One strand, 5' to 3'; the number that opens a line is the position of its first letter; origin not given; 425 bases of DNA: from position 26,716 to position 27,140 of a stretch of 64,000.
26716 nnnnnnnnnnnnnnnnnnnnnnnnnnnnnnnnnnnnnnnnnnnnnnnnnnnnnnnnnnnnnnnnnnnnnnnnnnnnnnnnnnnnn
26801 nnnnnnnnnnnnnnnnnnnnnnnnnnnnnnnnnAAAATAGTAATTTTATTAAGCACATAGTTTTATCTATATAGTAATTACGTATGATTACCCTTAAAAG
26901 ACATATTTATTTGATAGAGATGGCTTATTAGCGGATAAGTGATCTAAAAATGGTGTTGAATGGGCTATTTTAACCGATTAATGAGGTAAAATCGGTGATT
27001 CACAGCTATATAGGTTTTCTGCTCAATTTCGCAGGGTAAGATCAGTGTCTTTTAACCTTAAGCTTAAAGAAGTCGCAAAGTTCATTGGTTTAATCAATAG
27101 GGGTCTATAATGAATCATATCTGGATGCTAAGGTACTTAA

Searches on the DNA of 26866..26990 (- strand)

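Call 17: build_rna_model(alignment_id=A2, structure=none)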
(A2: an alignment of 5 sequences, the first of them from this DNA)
Model R1 built from alignment A2 (5 sequences, 125 columns); structure: none (sequence only).
model positions 125; base pairs 0; branch points 0; effective number of sequences 4.23; information 0.464 bits per position. No base pairs: searches with it score sequence only.
